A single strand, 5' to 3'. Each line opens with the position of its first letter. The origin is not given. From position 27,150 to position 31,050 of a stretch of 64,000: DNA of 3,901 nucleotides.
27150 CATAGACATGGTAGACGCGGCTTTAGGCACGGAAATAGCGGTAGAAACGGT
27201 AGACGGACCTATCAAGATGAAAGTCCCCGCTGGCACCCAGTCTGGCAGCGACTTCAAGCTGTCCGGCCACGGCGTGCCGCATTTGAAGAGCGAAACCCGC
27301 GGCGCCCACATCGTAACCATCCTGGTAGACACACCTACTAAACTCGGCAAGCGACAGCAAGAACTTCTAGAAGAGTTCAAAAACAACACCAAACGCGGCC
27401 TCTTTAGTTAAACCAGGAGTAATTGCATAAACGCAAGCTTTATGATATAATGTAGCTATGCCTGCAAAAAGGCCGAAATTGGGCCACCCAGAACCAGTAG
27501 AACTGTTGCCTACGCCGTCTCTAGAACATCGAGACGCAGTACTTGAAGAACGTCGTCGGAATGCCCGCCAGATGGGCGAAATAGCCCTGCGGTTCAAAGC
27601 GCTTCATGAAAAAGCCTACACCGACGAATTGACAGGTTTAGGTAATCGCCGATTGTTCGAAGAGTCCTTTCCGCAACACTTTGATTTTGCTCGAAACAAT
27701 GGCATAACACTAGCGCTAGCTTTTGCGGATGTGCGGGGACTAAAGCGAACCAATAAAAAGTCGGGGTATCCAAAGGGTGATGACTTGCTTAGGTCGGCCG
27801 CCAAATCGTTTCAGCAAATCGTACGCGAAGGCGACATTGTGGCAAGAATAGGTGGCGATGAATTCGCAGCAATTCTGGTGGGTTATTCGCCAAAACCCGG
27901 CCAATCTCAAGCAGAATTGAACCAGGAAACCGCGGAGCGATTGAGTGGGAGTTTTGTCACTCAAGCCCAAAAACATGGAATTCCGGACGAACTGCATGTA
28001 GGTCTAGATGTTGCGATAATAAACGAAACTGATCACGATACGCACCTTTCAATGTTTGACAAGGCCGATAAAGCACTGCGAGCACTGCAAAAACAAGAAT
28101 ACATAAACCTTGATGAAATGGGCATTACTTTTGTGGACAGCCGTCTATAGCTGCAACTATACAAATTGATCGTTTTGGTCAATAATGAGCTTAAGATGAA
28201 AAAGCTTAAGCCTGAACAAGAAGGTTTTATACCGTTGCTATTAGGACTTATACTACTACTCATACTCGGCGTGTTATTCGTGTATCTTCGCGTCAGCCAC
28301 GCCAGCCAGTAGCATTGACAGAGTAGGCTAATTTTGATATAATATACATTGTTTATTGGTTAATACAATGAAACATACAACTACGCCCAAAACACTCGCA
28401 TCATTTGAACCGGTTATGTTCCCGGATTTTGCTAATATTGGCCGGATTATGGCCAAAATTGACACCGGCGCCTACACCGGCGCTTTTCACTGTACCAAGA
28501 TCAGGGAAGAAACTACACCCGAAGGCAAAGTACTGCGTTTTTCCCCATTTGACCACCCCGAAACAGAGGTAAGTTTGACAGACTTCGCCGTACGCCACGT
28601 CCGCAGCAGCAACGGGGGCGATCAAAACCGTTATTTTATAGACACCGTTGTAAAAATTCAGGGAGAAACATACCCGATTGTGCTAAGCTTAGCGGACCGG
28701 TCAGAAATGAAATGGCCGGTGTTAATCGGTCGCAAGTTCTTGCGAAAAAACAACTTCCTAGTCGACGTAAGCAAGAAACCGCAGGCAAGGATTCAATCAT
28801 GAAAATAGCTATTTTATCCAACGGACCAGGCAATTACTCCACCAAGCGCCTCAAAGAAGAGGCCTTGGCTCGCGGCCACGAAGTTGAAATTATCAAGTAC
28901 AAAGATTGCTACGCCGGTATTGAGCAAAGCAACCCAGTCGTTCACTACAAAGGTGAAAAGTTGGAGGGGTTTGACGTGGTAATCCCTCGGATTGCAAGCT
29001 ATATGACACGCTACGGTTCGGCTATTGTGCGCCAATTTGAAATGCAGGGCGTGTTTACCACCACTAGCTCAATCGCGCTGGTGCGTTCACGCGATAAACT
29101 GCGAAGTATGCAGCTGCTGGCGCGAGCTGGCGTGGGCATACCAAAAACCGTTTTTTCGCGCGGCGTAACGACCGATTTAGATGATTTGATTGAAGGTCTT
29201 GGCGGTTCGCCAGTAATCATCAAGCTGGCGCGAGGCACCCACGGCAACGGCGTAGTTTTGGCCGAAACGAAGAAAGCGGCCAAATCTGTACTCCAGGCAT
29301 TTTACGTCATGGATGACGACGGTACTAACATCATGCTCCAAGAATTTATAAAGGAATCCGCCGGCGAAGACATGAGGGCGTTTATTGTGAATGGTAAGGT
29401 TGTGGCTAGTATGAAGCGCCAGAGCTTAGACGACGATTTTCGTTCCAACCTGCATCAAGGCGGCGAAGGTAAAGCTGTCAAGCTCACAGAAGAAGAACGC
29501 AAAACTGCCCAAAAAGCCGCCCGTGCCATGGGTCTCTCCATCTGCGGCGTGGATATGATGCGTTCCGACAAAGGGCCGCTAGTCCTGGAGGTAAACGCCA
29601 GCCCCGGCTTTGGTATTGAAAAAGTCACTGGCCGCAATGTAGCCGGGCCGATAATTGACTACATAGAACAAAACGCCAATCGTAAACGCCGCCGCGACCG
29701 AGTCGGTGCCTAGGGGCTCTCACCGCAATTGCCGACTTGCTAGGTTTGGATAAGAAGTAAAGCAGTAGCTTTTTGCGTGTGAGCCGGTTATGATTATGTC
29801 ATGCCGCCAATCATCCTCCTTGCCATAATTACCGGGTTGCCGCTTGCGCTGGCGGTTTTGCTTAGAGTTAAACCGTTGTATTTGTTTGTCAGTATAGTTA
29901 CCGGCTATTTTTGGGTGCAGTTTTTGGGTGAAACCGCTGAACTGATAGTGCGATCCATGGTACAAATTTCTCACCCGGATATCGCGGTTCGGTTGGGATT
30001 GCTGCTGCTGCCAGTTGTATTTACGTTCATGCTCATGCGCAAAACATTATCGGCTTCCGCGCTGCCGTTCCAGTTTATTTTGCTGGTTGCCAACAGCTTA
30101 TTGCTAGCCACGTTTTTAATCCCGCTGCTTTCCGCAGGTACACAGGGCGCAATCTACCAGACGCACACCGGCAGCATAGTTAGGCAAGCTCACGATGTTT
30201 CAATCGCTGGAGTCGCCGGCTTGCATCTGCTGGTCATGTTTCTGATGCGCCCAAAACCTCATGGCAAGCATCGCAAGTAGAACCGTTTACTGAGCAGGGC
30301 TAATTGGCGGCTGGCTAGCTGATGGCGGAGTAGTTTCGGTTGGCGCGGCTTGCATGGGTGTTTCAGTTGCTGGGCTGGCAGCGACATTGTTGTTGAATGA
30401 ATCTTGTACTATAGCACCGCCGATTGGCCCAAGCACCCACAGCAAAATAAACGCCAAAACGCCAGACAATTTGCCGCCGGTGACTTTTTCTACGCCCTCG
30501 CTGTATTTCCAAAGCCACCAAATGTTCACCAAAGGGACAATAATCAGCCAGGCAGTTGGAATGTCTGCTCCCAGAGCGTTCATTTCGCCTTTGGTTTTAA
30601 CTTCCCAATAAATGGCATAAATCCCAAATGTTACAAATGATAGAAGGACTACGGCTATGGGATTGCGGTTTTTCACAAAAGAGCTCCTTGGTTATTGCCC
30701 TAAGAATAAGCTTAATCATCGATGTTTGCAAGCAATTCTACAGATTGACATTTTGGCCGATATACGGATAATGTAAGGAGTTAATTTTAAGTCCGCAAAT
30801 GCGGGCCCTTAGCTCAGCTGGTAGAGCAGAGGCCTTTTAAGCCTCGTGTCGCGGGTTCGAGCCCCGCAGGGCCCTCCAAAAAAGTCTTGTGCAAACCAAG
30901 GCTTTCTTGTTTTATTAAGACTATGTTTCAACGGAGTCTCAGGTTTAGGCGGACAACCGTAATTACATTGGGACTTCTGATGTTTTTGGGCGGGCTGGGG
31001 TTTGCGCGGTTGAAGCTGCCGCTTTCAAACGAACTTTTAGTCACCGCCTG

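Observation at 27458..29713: GGDEF cyclase - mini membrane ORF - RimB-like protease - RimK: a cyclase-driven variant of the rimABK ribosome-modification module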

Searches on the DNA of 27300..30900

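Call 57: search_rna_families(source=window, start=27300, end=30900, threshold=evalue, max_evalue=1)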
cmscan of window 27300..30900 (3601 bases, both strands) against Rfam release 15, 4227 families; matches with E-value up to 1: 1.
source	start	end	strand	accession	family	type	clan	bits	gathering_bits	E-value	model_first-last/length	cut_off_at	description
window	30803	30875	+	RF00005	tRNA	Gene; tRNA;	CL00001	68.9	29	3.6e-14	1-71/71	no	tRNA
